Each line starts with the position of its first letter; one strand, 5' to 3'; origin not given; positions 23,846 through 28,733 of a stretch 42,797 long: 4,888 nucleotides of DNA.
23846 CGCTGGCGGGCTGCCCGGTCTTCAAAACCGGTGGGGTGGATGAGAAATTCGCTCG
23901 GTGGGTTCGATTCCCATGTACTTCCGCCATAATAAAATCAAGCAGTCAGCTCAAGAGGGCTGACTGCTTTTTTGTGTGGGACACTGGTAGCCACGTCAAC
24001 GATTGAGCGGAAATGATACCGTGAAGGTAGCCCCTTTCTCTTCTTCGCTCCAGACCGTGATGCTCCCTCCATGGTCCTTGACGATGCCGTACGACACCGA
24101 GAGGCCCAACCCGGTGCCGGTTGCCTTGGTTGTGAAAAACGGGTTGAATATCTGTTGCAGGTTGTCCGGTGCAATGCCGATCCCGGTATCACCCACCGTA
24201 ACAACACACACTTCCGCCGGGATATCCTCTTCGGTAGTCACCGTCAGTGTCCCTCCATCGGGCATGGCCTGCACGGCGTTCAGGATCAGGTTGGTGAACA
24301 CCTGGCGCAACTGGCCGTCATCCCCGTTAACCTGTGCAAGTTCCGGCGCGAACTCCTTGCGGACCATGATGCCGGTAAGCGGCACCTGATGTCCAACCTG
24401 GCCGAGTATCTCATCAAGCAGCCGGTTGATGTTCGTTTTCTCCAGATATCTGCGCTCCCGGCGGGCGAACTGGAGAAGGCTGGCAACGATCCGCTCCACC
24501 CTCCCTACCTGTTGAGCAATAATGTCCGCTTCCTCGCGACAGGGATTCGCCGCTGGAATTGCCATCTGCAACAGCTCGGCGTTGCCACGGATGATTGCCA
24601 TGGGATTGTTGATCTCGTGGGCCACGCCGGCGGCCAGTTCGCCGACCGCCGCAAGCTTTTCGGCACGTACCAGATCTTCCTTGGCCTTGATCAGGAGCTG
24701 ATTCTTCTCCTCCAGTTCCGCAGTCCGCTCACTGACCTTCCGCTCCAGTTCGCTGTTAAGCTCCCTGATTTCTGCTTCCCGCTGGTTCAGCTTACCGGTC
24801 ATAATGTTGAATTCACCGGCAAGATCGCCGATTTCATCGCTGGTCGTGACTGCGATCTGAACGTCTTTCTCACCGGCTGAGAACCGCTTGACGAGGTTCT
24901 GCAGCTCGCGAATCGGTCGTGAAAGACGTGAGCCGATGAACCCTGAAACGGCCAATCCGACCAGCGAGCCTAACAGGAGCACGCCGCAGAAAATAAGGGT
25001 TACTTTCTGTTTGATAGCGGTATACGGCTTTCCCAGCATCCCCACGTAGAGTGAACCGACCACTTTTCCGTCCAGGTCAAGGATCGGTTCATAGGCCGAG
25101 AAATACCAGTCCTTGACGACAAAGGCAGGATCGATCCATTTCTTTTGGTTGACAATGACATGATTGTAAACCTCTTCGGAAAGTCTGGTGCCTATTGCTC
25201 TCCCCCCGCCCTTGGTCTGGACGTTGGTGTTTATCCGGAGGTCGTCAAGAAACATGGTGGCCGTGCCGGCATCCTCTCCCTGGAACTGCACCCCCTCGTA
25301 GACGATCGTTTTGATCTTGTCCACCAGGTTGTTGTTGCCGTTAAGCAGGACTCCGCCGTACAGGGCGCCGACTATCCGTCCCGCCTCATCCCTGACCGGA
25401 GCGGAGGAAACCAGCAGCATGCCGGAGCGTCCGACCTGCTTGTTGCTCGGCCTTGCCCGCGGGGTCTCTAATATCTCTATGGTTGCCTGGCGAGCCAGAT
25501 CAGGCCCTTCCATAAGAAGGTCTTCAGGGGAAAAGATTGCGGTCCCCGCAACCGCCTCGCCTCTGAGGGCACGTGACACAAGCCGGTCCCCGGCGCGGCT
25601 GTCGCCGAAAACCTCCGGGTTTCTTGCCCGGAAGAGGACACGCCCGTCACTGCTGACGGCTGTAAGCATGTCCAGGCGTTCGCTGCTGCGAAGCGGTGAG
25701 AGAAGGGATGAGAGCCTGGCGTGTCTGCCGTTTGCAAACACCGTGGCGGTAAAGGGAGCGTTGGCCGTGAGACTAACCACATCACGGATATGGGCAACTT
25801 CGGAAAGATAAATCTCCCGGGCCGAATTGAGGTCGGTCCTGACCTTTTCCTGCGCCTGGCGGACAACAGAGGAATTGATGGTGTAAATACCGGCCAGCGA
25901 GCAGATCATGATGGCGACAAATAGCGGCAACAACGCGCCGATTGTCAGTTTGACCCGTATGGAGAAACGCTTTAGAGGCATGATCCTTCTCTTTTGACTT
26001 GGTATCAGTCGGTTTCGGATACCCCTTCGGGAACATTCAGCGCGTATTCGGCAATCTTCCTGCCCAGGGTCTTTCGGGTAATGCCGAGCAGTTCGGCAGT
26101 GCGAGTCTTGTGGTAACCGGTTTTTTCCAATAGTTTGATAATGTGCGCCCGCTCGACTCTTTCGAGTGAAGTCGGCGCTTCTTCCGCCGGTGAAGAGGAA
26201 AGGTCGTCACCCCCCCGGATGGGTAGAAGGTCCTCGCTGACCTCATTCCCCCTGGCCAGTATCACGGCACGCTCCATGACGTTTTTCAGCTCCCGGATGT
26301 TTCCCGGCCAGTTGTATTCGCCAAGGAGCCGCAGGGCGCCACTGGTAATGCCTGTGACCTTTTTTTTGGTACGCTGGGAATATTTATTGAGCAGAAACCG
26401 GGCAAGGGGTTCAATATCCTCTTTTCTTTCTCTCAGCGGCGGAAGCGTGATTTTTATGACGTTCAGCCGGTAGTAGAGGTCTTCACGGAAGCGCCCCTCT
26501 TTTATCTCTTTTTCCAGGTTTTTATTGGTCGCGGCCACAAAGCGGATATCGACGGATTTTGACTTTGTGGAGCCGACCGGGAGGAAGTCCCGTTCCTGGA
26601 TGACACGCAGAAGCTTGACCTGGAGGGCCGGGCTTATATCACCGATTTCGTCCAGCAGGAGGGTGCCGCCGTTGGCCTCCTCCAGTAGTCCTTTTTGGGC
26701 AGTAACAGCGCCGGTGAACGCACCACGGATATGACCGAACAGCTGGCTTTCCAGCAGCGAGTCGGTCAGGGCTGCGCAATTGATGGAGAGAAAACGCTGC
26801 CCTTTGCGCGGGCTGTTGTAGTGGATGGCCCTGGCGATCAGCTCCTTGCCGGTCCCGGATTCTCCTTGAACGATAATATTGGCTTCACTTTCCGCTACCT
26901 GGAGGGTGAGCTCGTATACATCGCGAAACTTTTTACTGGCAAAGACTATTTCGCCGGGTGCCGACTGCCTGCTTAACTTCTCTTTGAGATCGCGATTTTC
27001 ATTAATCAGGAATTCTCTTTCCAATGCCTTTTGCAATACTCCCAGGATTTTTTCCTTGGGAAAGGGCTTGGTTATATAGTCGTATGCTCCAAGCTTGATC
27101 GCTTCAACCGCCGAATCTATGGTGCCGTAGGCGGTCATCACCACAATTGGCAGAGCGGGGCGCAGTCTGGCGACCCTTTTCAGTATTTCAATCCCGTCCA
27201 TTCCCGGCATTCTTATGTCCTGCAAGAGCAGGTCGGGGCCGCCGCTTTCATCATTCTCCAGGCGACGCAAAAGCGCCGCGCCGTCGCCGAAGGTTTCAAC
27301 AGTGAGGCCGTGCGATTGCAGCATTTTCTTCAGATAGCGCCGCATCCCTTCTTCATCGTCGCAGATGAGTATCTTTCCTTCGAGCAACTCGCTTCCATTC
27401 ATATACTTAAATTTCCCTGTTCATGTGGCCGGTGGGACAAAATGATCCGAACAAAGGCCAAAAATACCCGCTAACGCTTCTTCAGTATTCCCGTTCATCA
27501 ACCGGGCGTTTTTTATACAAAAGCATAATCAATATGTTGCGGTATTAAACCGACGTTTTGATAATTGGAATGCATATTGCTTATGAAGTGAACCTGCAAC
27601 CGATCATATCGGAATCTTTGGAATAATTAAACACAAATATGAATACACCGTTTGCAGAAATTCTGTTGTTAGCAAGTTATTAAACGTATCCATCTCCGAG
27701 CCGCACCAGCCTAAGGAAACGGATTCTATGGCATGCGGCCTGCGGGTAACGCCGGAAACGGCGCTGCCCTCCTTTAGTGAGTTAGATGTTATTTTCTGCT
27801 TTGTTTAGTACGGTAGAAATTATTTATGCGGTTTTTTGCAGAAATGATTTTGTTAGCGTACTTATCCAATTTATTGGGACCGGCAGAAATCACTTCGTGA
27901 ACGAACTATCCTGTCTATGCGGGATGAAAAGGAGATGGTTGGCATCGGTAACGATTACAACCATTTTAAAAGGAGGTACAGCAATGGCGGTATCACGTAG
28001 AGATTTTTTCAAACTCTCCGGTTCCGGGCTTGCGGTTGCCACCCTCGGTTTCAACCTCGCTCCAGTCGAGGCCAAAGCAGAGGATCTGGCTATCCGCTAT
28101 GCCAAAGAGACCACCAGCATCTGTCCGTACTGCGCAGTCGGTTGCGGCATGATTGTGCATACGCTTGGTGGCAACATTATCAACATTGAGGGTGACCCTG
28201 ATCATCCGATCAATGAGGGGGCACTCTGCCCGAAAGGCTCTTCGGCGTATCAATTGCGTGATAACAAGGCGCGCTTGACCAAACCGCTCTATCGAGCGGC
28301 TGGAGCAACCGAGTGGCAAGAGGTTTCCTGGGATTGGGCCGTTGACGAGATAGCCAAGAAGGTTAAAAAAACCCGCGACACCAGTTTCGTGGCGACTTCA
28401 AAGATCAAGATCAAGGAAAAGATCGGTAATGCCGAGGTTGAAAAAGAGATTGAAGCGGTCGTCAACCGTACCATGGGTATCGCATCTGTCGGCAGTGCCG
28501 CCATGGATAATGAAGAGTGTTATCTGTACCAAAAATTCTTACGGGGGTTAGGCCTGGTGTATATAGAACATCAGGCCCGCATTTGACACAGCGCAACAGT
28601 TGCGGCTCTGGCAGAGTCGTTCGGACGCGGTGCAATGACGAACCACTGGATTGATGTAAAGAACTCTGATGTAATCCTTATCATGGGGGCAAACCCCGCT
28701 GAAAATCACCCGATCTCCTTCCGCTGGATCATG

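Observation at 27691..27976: fdnG leader folds into a GAAA-tetraloop / 11-nt-receptor RNA: candidate Moco- or Tuco-sensing riboswitch with a distal anti-SD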

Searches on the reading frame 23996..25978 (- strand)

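Call 10: search_protein_families(library=ncbifam, proteins=[window:23996-25978:-])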
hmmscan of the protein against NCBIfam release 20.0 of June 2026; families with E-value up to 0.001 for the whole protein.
window:23996-25978:- (660 aa): 86 families (the best 25 are shown)
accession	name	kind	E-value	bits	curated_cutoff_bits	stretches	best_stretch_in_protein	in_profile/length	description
NF008468.0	PRK11360.1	equivalog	2.4e-75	254.1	646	1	431-659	382-609/616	two-component system sensor histidine kinase AtoS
NF007688.0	PRK10364.1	equivalog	2.6e-61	207.8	479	1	433-659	228-452/460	two-component system sensor histidine kinase ZraS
NF010411.0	PRK13837.1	equivalog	1.9e-54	185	647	1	433-659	438-676/828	two-component system VirA-like sensor kinase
NF033092.0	HK_WalK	equivalog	7.5e-47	160.2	725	2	447-657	374-593/594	cell wall metabolism sensor histidine kinase WalK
NF052574.1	HisKinEspCMyxo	equivalog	6.6e-43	146.9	1200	1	434-657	406-636/785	serine histidine kinase EspC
NF038348.1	T2SS_HK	subfamily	1.1e-41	142.9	450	2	492-658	409-573/574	histidine kinase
NF046020.1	HisKinCckABruc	equivalog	1.8e-41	142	1000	1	434-657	469-706/868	cell cycle histidine kinase CckA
NF046044.1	PnpS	equivalog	7.5e-41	140.4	400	1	447-657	172-390/390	two-component system histidine kinase PnpS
NF010076.0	PRK13557.1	subfamily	6.4e-38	130.5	631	1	432-658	150-394/540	histidine kinase famiy protein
NF047794.1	HisKinPtgB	equivalog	2.7e-36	125.1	1000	1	327-656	335-653/656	two-component system sensor histidine kinase PgtB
NF053867.1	SprKinKinDBac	equivalog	2.9e-36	125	775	1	438-659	279-498/500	sporulation kinase KinD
NF047466.1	hybrid_RR_LvrB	exception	1.3e-35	123.3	500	1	424-657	133-375/377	hybrid histidine kinase/response regulator LvrB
TIGR02956.1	TMAO_torS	equivalog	1.8e-35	122.3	676.5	1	324-659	329-683/967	TMAO reductase system sensor histidine kinase/response regulator TorS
NF046026.1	HisKinCckACaul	equivalog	1.2e-34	119.5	1000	1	434-658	291-532/678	cell cycle histidine kinase CckA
TIGR02966.1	phoR_proteo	equivalog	2.4e-34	118.8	334.2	1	398-656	69-333/333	phosphate regulon sensor histidine kinase PhoR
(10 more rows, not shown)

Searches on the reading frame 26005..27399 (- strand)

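Call 10: search_protein_families(library=ncbifam, proteins=[window:26005-27399:-])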
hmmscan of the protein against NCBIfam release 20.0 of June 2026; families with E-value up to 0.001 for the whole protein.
window:26005-27399:- (464 aa): 117 families (the best 25 are shown)
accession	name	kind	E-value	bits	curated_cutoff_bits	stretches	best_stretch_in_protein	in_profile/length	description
NF008469.0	PRK11361.1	equivalog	7.4e-141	470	714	1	9-455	6-457/461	acetoacetate metabolism transcriptional regulator AtoC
TIGR01818.1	ntrC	equivalog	3.5e-124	415.1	558.6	1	10-393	1-378/463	nitrogen regulation protein NR(I)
NF007689.0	PRK10365.1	equivalog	9.5e-121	403.6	760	1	9-449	7-439/441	sigma-54-dependent response regulator transcription factor ZraR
TIGR02915.1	PEP_resp_reg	equivalog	5.2e-114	381.5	502.6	1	10-453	1-443/445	PEP-CTERM-box response regulator transcription factor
NF041946.1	LuxO_transreg_Vib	equivalog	1e-111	374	800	1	22-459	11-442/463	quorum-sensing sigma-54 dependent transcriptional regulator LuxO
TIGR01817.1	nifA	equivalog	5.2e-108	362.1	528.85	1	140-412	187-458/534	nif-specific transcriptional activator NifA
NF008176.1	PRK10923.1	equivalog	1.1e-106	357.3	620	1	7-393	3-382/469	nitrogen regulation protein NR(I)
NF011695.0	PRK15115.1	equivalog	1.7e-105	353.3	763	1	9-452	8-436/445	two-component system response regulator GlrR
NF051870.1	NAssimRespRegNtrX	equivalog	4.8e-104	348.8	600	1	9-450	3-448/452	nitrogen assimilation response regulator NtrX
NF038308.1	RNA_repair_RtcR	equivalog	5.3e-103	345.6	650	1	93-446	122-505/530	RNA repair transcriptional activator RtcR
NF041552.1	TF_PrdR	equivalog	3.4e-100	336.1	795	1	143-452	262-576/577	sigma-54 dependent transcriptional regulator PrdR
NF050807.1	TransRegFlbDCaul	equivalog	1.8e-98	330.3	750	1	24-453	17-439/454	sigma-54-dependent transcriptional regulator FlbD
NF049963.1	RespRegFlgRCampy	domain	2.3e-98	329.8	750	1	10-454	3-429/429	fla regulon two-component system response regulator FlgR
NF003451.0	PRK05022.1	equivalog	3.9e-90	303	476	1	137-395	177-435/512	nitric oxide reductase transcriptional regulator NorR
NF011958.0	PRK15429.1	equivalog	2.6e-84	284.2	830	1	128-451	357-683/692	formate hydrogenlyase transcriptional activator FlhA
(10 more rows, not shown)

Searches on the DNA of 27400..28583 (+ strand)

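Call 4: search_rna_families(source=window, start=27400, end=28100, threshold=evalue, max_evalue=1, show_alignments=3)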
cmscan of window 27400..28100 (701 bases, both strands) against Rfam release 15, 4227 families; matches with E-value up to 1: 1.
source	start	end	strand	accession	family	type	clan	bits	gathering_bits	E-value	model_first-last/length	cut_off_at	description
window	27683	27804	+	RF01055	Molybdenum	Cis-reg; riboswitch;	-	41.5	36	2e-08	1-135/135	no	Molybdenum/Tungsten riboswitch aptamer (Moco RNA motif)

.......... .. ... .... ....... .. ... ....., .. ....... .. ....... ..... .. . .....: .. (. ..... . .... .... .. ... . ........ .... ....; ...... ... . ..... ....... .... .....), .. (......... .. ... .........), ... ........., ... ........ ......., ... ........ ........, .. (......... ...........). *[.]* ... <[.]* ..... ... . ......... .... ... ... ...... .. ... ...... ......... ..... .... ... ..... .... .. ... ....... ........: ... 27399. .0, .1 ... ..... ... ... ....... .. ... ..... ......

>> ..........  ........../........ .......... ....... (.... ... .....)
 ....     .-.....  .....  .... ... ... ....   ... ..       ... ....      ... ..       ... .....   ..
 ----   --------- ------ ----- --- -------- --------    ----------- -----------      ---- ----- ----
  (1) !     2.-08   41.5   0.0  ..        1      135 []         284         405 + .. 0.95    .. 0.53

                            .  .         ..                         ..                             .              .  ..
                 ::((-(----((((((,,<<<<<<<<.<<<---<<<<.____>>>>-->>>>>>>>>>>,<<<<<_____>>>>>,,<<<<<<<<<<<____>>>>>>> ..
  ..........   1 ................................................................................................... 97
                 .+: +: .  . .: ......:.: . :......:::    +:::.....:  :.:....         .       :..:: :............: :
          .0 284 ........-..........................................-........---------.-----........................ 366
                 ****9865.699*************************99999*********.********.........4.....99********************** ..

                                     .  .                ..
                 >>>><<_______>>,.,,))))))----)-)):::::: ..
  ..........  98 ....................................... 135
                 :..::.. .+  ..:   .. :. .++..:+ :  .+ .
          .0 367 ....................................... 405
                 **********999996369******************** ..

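Call 20: search_rna_families(sources=[L001, L002, L003, L004, L005, L006, L007, L008, L009, L010, L011, L012, L013, L014], threshold=gathering)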
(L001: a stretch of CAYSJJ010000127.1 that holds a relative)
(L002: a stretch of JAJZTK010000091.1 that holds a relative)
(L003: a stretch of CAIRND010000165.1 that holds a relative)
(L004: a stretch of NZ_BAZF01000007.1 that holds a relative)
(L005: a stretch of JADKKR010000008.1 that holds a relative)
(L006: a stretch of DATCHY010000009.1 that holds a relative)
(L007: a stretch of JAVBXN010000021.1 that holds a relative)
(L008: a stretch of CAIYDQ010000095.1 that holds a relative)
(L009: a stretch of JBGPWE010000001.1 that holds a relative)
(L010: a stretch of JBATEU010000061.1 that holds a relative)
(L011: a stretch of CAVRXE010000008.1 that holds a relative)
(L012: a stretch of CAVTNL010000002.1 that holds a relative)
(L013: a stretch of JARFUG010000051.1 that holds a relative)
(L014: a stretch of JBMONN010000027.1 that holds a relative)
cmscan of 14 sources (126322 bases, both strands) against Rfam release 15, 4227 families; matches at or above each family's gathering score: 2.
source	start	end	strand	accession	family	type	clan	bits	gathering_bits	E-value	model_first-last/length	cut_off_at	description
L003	2038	2157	+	RF01055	Molybdenum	Cis-reg; riboswitch;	-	57.9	36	5.3e-11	1-135/135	no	Molybdenum/Tungsten riboswitch aptamer (Moco RNA motif)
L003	1746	1838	-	RF01852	tRNA-Sec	Gene; tRNA;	CL00001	53.5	47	1.1e-07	1-91/91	no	Selenocysteine transfer RNA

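Call 23: search_rna_families(sources=[L003, L007], threshold=evalue, max_evalue=1, show_alignments=4)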
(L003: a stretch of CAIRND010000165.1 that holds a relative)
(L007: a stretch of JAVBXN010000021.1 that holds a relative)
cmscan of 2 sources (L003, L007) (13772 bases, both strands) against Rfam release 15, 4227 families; matches with E-value up to 1: 6.
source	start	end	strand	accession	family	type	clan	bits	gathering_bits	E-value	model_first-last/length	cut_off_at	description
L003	2038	2157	+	RF01055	Molybdenum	Cis-reg; riboswitch;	-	57.9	36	5.8e-12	1-135/135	no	Molybdenum/Tungsten riboswitch aptamer (Moco RNA motif)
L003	1746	1838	-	RF01852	tRNA-Sec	Gene; tRNA;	CL00001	53.5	47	1.2e-08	1-91/91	no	Selenocysteine transfer RNA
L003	2788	2846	+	RF01989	SECIS_3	Cis-reg;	-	31.3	63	0.0011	1-59/59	no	Selenocysteine insertion sequence 3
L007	5595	5653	+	RF01989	SECIS_3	Cis-reg;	-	31.3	63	0.0011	1-59/59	no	Selenocysteine insertion sequence 3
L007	4767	4885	+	RF01055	Molybdenum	Cis-reg; riboswitch;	-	30.4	36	0.0007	1-135/135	no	Molybdenum/Tungsten riboswitch aptamer (Moco RNA motif)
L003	800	855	+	RF01138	sR23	Gene; snRNA; snoRNA; CD-box;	-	21.3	45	0.11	1-54/54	no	Small nucleolar RNA sR23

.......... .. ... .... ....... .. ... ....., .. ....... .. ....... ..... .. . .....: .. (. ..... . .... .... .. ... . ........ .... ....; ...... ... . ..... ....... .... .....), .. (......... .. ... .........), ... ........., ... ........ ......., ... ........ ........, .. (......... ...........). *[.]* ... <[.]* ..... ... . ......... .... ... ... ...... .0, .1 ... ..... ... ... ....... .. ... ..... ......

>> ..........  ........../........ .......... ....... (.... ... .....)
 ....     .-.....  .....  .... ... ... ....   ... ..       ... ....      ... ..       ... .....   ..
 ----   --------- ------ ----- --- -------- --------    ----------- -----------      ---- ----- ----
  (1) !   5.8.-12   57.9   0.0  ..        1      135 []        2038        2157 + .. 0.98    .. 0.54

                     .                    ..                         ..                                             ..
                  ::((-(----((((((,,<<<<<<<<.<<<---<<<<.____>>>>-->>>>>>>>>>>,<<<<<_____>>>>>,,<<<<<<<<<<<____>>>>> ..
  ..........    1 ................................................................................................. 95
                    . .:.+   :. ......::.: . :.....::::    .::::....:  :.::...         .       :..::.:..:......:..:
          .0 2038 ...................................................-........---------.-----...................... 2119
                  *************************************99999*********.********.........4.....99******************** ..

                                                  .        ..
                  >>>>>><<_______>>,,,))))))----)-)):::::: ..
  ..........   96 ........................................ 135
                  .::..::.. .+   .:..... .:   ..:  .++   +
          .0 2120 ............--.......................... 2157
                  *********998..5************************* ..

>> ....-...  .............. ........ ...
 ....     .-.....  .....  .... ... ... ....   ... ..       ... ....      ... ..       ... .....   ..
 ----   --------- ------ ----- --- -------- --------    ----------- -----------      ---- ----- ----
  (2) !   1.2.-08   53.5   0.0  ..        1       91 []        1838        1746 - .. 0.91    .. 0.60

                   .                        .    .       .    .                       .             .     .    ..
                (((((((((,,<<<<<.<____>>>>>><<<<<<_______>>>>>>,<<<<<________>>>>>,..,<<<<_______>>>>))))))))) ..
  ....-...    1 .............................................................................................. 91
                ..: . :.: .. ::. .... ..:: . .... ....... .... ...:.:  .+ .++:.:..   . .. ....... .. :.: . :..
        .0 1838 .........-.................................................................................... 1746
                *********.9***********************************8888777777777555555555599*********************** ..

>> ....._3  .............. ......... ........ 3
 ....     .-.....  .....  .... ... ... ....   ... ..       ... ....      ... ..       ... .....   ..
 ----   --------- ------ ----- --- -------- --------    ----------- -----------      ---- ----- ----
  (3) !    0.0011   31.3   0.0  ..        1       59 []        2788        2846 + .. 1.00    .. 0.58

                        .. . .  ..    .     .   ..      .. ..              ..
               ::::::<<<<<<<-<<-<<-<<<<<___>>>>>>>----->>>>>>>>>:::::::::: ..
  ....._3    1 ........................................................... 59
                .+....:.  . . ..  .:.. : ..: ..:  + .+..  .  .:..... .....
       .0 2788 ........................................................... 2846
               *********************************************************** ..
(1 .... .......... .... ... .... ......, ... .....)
